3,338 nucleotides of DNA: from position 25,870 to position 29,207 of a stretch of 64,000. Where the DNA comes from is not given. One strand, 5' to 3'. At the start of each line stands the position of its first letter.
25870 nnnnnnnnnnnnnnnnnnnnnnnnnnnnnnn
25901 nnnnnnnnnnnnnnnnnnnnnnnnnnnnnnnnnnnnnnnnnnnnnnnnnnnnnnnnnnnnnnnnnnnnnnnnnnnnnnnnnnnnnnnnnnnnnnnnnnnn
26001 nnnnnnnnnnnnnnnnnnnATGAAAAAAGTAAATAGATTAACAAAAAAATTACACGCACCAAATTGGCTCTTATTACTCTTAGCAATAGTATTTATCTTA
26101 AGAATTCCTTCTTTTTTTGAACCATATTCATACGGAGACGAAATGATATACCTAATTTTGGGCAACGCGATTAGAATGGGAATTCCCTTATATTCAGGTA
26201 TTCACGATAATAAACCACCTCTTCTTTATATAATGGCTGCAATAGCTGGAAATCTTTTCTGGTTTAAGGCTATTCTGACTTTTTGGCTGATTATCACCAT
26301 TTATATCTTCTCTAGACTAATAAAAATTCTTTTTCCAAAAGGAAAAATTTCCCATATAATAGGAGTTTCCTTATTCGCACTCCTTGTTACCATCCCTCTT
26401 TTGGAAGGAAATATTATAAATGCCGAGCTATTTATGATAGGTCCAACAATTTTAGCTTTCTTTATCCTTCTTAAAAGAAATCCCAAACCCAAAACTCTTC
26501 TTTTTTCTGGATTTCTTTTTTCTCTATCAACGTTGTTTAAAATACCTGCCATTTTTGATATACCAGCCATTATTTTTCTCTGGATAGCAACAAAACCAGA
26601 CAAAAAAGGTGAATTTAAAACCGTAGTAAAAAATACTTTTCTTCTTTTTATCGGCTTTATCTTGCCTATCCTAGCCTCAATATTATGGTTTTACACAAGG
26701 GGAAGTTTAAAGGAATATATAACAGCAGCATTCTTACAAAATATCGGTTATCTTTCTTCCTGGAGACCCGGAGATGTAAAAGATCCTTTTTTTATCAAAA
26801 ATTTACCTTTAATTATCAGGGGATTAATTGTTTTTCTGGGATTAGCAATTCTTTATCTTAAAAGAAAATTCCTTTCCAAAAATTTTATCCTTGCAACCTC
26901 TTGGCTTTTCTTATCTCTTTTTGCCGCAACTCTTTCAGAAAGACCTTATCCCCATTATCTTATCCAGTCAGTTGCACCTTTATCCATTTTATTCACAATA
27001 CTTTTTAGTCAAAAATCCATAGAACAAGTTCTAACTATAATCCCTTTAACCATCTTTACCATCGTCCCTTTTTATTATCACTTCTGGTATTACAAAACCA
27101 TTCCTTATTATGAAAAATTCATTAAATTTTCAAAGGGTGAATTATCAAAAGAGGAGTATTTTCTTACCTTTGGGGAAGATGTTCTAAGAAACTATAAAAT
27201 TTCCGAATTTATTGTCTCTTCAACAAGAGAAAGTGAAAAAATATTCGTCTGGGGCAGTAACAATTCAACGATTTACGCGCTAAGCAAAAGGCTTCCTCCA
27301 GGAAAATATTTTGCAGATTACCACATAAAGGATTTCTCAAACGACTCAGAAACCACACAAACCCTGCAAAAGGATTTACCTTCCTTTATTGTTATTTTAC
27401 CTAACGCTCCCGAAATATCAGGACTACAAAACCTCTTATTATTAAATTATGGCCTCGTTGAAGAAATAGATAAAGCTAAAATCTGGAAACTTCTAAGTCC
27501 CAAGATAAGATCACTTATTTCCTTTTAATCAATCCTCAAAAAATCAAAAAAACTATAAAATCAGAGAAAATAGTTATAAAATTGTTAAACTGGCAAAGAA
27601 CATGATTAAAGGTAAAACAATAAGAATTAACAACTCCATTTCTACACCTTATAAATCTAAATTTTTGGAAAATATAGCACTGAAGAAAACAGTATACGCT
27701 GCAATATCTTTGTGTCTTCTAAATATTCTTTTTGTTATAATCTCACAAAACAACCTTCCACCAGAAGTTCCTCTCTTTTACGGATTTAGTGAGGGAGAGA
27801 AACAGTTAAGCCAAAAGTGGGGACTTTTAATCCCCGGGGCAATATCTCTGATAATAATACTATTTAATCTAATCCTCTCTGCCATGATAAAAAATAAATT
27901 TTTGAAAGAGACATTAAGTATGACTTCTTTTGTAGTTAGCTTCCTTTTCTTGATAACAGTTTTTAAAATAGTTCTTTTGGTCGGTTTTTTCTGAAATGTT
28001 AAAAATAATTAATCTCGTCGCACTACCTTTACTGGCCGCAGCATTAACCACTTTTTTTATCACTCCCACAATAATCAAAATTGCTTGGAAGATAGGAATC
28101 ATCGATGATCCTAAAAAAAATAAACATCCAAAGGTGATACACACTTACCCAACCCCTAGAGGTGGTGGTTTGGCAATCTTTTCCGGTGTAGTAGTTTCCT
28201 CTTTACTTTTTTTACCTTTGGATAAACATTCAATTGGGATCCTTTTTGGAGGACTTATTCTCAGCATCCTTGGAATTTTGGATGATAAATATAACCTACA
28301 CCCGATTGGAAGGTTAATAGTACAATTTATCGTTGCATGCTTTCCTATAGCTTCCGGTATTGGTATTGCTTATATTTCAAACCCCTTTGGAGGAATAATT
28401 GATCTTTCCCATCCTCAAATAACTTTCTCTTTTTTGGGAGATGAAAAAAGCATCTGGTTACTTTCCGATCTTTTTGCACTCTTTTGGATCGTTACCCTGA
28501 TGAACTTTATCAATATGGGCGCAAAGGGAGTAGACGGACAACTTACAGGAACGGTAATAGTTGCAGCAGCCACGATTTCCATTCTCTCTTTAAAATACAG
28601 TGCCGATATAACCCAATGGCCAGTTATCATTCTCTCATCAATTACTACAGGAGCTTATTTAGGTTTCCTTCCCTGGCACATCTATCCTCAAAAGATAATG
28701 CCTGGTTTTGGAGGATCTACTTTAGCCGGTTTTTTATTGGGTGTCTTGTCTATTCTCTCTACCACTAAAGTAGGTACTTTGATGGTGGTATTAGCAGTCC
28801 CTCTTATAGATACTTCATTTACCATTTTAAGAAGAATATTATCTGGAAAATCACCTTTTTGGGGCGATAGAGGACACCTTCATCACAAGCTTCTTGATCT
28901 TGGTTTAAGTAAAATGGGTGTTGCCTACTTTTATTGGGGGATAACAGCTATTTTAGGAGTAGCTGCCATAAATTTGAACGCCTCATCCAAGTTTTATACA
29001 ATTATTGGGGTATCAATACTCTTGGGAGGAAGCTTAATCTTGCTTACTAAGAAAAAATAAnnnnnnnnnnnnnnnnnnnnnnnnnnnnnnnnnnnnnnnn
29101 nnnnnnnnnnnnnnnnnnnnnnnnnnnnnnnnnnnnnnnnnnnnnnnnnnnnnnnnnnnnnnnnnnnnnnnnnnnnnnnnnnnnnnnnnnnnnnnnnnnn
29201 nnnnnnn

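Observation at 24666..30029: Polyprenyl-phosphate sugar pathway cluster: WecA/TagO-like initiating transferase + DPPR-synthase-like UbiA enzyme + two GT-C glycosyltransferases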

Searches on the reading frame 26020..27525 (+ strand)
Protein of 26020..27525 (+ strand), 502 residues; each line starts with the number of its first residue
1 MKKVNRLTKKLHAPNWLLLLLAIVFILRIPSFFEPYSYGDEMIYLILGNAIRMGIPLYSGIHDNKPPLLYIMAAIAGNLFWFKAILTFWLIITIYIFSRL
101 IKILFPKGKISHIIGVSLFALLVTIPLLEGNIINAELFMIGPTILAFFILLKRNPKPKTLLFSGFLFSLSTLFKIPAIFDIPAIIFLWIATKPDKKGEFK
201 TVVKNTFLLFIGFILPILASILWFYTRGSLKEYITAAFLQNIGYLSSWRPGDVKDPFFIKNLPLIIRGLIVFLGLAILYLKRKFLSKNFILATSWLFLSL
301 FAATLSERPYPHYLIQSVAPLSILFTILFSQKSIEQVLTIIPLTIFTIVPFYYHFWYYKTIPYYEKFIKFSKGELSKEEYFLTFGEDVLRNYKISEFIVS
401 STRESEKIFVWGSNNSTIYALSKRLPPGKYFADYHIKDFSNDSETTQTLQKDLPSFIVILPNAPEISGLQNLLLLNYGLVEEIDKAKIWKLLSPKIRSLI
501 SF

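Call 4: search_protein_families(library=pfam, proteins=[window:26020-27525:+], max_evalue=0.01)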
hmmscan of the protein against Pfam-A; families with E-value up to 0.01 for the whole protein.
window:26020-27525:+ (502 aa): 0 families

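Call 6: search_protein_families(library=ncbifam, proteins=[window:26020-27525:+], max_evalue=0.01)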
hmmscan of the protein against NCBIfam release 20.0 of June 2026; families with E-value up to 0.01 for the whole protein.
window:26020-27525:+ (502 aa): 0 families

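Call 15: find_homologous_proteins(query=window:26020-27525:+)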
Query window:26020-27525:+ (502 aa): 1696 proteins with E <= 0.001 among 8000 candidates; the best 120 are listed.
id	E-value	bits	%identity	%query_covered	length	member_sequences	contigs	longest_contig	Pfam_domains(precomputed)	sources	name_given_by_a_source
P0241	0.0e+0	1091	100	100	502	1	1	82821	-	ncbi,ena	-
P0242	1.5e-224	764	68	100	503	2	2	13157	-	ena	-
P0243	8.9e-222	755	68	100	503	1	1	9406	-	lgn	-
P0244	2.7e-221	754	67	100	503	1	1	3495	-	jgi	jgi:hypothetical protein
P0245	4.5e-221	753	67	100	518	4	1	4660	-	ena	-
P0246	2.5e-217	740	66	100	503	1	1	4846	-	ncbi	-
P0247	2.0e-216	737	64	100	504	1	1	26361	-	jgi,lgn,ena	-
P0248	1.7e-213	728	65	100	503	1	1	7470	-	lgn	-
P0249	4.8e-212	723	64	100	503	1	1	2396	-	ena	-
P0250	1.1e-211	722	64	100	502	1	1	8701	-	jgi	jgi:hypothetical protein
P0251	2.2e-210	718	64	98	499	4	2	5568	-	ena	-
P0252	4.5e-208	710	64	100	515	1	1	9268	-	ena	-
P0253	5.1e-208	710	64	99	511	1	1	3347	-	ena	-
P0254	5.2e-203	693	62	100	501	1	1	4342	-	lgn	-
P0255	1.0e-201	689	63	98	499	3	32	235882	-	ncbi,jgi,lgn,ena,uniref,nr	ncbi:hypothetical protein A2865_00545 [Candidatus Woesebacteria bacterium RIFCSPHIGHO2_01_FULL_39_17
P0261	1.5e-194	665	60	100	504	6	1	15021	PF27757.1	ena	-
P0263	4.1e-193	661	60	100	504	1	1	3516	PF27757.1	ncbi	-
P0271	2.3e-192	658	60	99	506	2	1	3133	PF27757.1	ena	-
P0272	2.6e-192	658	60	99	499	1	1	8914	PF27757.1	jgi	-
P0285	5.7e-190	650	59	100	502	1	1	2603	PF27757.1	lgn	-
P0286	6.5e-190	650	60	99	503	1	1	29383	PF27757.1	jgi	jgi:4-amino-4-deoxy-L-arabinose transferase-like glycosyltransferase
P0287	8.4e-190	650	60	98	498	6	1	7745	PF27757.1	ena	-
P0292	4.2e-189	647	58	100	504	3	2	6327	PF27757.1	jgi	jgi:hypothetical protein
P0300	4.9e-188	644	59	98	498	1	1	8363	PF27757.1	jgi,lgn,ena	-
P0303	2.1e-187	642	59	99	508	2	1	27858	PF27757.1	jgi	jgi:4-amino-4-deoxy-L-arabinose transferase-like glycosyltransferase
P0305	2.7e-187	641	58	99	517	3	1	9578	PF27757.1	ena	-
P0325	1.3e-184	633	58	99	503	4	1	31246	PF27757.1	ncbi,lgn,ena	-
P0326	1.4e-184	632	57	100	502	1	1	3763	PF27757.1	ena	-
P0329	6.0e-184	630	58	99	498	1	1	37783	PF27757.1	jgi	jgi:hypothetical protein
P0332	2.8e-183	628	57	99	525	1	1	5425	PF27757.1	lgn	-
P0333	1.4e-182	626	58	99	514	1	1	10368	PF27757.1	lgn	-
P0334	1.5e-182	626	58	99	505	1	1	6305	PF27757.1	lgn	-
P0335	2.2e-182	625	57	99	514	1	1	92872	PF27757.1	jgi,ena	-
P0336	2.8e-182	625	56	98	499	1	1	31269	PF27757.1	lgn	-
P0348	3.2e-180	618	57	100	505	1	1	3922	PF27757.1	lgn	-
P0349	3.6e-180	618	58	99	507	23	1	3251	PF27757.1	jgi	-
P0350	4.8e-180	617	57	98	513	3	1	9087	PF27757.1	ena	-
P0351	6.1e-180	617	58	98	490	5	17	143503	PF27757.1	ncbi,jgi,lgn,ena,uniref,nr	ncbi:hypothetical protein A2210_02685 [Candidatus Woesebacteria bacterium RIFOXYA1_FULL_40_18]|unire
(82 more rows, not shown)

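Call 27: find_encoding_contigs(protein=P0241, flank=10000, max_places=2)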
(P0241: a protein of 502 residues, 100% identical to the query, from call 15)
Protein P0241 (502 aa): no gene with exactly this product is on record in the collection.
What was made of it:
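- Tried and rejected: An exact look-up of the window's own GTC2 protein was not on record (call 27).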

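Call 35: predict_structure(alignment_id=A2)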
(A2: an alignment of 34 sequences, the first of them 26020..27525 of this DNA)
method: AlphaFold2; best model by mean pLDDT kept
length: 502 residues; sequences in the alignment: 34
mean_pLDDT: 85.7   pTM: 0.87
mean pLDDT of the five models: 85.7, 84.0, 83.3, 82.0, 75.8
residues with pLDDT >= 90: 242; 70-90: 201; 50-70: 51; < 50: 8
segments of 3 or more residues with pLDDT < 50: 244-251
pLDDT, mean of each block of 10 residues (from residue 1): 65 86 89 75 87 82 76 89 90 96 94 96 73 72 96 90 96 88 95 75 95 94 87 77 51 64 85 96 94 96 75 86 97 94 89 65 78 91 86 95 92 88 86 72 86 94 87 93 96 88 61
secondary structure, 60 per line:
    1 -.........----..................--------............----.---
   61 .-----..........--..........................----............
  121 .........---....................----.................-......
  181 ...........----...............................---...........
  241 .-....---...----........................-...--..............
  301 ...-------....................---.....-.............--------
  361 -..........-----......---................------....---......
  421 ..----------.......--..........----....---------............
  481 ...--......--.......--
elements in order: H2-10 H15-32 H41-52 H67-76 H79-104 H109-129 H133-152 H157-173 H175-191 H196-226 H230-241 H243-246 H257-280 H287-303 H311-330 H334-338 H340-352 H362-371 H377-382 H386-401 E408-411 H415-422 H433-439 H442-451 E456-459 H469-476 E477-483 E486-491 H494-500

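Call 40: fold_search(model_id=the predicted structure, library=pdb)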
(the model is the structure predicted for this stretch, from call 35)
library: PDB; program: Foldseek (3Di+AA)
matches with E <= 10: 171; with E <= 0.001: 4
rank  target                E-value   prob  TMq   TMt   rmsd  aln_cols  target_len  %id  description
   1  5f15                  7.2e-06  1.00  0.56  0.53  10.0       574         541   11  Crystal Structure of ArnT from Cupriavidus metallidurans bound to Undecaprenyl phosphate (released 2016-02-17)
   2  5ezm                  1.1e-05  1.00  0.55  0.52  10.3       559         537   12  Crystal Structure of ArnT from Cupriavidus metallidurans in the apo state (released 2016-02-17)
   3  3wak                  5.0e-05  1.00  0.37  0.25  13.5       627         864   13  Crystal structure of the Archaeoglobus fulgidus oligosaccharyltransferase (O29867_ARCFU) in the apo form (released 2013-10-30)
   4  6ezn_F                4.5e-04  1.00  0.44  0.35  12.5       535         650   12  Cryo-EM structure of the yeast oligosaccharyltransferase (OST) complex (released 2018-01-17)
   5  8imx_U                1.4e-03  1.00  0.43  0.50  12.2       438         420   15  Cryo-EM structure of GPI-T with a chimeric GPI-anchored protein (released 2023-08-16)
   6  9s6t_A                4.1e-03  1.00  0.42  0.44  10.0       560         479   12  Ternary cryo-EM structure of chicken ALG12 with Dol25-PP-GlcNAc2Man7, Dol25-P-Man, and Fab (released 2026-03-18)
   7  6gxc_A                5.0e-03  1.00  0.36  0.27  11.6       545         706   13  Bacterial oligosaccharyltransferase PglB in complex with an inhibitory peptide and a reactive lipid-linked oligosaccha (released 2018-11-14)
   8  3rce_A                6.2e-03  1.00  0.39  0.31  11.1       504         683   12  Bacterial oligosaccharyltransferase PglB (released 2011-06-15)
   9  9wno_A                7.0e-03  1.00  0.44  0.53   9.8       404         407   15  Cryo-EM structure of Candida glabrata GPI mannosyltransferase I bound to Dol-P-Man (released 2025-12-03)
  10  5ogl_A                8.3e-03  1.00  0.37  0.28  10.9       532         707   12  Structure of bacterial oligosaccharyltransferase PglB in complex with an acceptor peptide and an lipid-linked oligosac (released 2017-10-25)
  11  6wby                  8.7e-03  1.00  0.39  0.19  10.8       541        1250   10  Single-Particle Cryo-EM Structure of Arabinofuranosyltransferase AftD from Mycobacteria, Mutant R1389S Class 2 (released 2020-05-13)
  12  9s6r_A                1.0e-02  1.00  0.39  0.48   9.8       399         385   16  Ternary cryo-EM structure of yeast ALG3 with Dol25-PP-GlcNAc2Man5, Dol25-P-Man, and Fab (released 2026-03-18)
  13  9ub7_B                6.3e-02  1.00  0.41  0.50   7.2       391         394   14  Structure of glycosylphosphatidylinositol transamidase,state 1 (released 2026-04-08)
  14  4z35                  1.0e-01  0.14  0.11  0.12  22.9       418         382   10  Crystal Structure of Human Lysophosphatidic Acid Receptor 1 in complex with ONO-9910539 (released 2015-06-03)
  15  6ds0                  6.4e-01  0.07  0.10  0.13  22.9       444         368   15  Structural Determinants of Activation and Biased Agonism at the 5-HT2B Receptor (released 2018-08-29)
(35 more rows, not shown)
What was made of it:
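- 26020..27528 (+): GTC2: the core ArnT-fold GT-C glycosyltransferase (502 aa). TM1 is followed by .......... Foldseek best hit is ArnT 5f15 (TMq 0.56, prob 1.0) (calls 35, 40).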

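Call 49: search_protein_families(library=pfam, proteins=[P0261], max_evalue=0.1)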
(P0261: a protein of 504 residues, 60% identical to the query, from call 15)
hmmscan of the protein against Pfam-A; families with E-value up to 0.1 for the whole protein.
P0261 (504 aa): 0 families

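Call 71: search_solved_structures(query=A2, max_evalue=10)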
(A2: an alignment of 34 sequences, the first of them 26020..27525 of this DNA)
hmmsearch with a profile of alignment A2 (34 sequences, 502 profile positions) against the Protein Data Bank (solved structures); distinct sequences matched with E-value up to 10: 1.
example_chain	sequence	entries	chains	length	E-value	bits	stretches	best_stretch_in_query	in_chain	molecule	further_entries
9dzw_A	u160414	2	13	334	1.4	10.7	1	255-308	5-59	CalC6_3 with DHR extension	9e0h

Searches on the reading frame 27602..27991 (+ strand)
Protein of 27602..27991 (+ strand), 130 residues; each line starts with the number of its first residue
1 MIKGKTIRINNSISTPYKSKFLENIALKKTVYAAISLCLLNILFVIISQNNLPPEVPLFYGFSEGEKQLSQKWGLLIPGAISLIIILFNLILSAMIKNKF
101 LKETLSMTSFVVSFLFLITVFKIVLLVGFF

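Call 4: search_protein_families(library=pfam, proteins=[window:27602-27991:+], max_evalue=0.01)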
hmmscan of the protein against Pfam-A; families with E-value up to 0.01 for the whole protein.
window:27602-27991:+ (130 aa): 0 families

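Call 6: search_protein_families(library=ncbifam, proteins=[window:27602-27991:+], max_evalue=0.01)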
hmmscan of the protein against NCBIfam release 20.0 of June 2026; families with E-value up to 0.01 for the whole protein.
window:27602-27991:+ (130 aa): 0 families

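Call 81: search_protein_families(library=ncbifam, proteins=[window:27602-27991:+], max_evalue=0.001)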
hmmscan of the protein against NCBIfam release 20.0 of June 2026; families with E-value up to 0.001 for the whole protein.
window:27602-27991:+ (130 aa): 0 families

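Call 92: search_protein_families(library=pfam, alignment_id=A5, max_evalue=1)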
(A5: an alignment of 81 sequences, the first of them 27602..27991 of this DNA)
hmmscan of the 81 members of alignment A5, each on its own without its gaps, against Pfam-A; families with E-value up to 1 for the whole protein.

A. member 1, window:27602-27991:+ (130 aa): 1 family
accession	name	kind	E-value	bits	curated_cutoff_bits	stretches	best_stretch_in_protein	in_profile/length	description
PF15831.10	SMIM5_18_22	-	0.9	10.4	29.3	0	95-127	14-46/56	Small integral membrane protein 5/18/22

B. families by the number of members that match (of 81 scanned): 41 families (the first 25 are shown)
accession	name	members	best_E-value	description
PF14802.11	TMEM192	3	0.58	TMEM192 family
PF08570.15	DUF1761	2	0.024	Protein of unknown function (DUF1761)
PF18898.5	DUF5654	2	0.028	Family of unknown function (DUF5654)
PF20990.2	DUF2207_C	2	0.18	Predicted membrane protein (DUF2207) C-terminal domain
PF16214.10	AC_N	2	0.33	Adenylyl cyclase N-terminal extracellular and transmembrane region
PF06195.18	DUF996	1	0.00026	Protein of unknown function (DUF996)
PF03669.18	ASTER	1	0.0064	PAT complex subunit Asterix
PF02417.20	Chromate_transp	1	0.0075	Chromate transporter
PF13273.12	DUF4064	1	0.0089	Protein of unknown function (DUF4064)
PF07690.21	MFS_1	1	0.012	Major Facilitator Superfamily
PF06305.16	LapA_dom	1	0.026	Lipopolysaccharide assembly protein A domain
PF13572.11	DUF4134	1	0.034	Domain of unknown function (DUF4134)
PF20971.2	MASE12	1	0.036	MASE12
PF17009.10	DUF5090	1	0.039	Domain of unknown function (DUF5090)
PF15102.11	TMEM154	1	0.041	TMEM154 protein family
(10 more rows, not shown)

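Call 93: search_solved_structures(query=A5, max_evalue=10)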
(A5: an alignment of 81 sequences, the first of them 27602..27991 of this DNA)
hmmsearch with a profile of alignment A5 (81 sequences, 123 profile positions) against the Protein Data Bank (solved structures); distinct sequences matched with E-value up to 10: 0.

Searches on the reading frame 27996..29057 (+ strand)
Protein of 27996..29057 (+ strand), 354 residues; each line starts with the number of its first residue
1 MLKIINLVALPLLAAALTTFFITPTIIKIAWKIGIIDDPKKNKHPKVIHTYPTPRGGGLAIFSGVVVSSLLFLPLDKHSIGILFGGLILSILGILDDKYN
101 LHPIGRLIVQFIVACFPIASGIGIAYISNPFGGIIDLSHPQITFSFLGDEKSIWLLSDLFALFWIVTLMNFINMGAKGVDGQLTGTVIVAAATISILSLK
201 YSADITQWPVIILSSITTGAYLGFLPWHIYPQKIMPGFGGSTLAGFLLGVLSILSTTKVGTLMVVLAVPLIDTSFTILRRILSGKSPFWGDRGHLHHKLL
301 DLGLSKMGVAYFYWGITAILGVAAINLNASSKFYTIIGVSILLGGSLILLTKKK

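Call 4: search_protein_families(library=pfam, proteins=[window:27996-29057:+], max_evalue=0.01)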
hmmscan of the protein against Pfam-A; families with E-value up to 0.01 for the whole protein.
window:27996-29057:+ (354 aa): 1 family
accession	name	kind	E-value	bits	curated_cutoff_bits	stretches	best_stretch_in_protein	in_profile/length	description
PF00953.26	Glycos_transf_4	-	1.5e-22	80.8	27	1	80-255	2-159/160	Glycosyl transferase family 4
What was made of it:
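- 27996..29060 (+): WecA/TagO-type polyprenyl-phosphate HexNAc-1-phosphate transferase (GT4/PNPT superfamily, 354 aa). PF00953, 80.8 bits (call 4).
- Checked: GT4, 27996-29060: PF00953, 80.8 bits (call 4).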

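Call 6: search_protein_families(library=ncbifam, proteins=[window:27996-29057:+], max_evalue=0.01)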
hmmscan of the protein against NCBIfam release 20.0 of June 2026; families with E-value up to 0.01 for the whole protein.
window:27996-29057:+ (354 aa): 3 families
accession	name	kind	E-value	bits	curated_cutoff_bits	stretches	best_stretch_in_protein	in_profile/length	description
TIGR02380.1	ECA_wecA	exception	3.8e-28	98.6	326.05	1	16-321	8-305/346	UDP-N-acetylglucosamine--undecaprenyl-phosphate N-acetylglucosaminephosphotransferase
NF053644.1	MraY_archaea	equivalog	7.6e-13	48.5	450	1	160-325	185-340/340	pseudomurein biosynthesis MraY family phospho-N-acetylmuramoyl-pentapeptide-transferase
TIGR00445.1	mraY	equivalog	2.2e-11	43.8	192.05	1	20-324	2-314/321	phospho-N-acetylmuramoyl-pentapeptide-transferase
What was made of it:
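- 27996..29060 (+): NCBIfam WecA 98.6 bits against MraY 43.8, both below the equivalog cut-offs (call 6).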

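Call 53: search_solved_structures(query=window:27996-29057:+, max_evalue=0.01)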
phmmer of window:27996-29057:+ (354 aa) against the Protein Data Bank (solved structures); distinct sequences matched with E-value up to 0.01: 1.
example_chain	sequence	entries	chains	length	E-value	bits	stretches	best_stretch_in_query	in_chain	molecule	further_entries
5jnq_A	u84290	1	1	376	1.7e-09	40.6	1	13-330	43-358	Phospho-N-acetylmuramoyl-pentapeptide-transferase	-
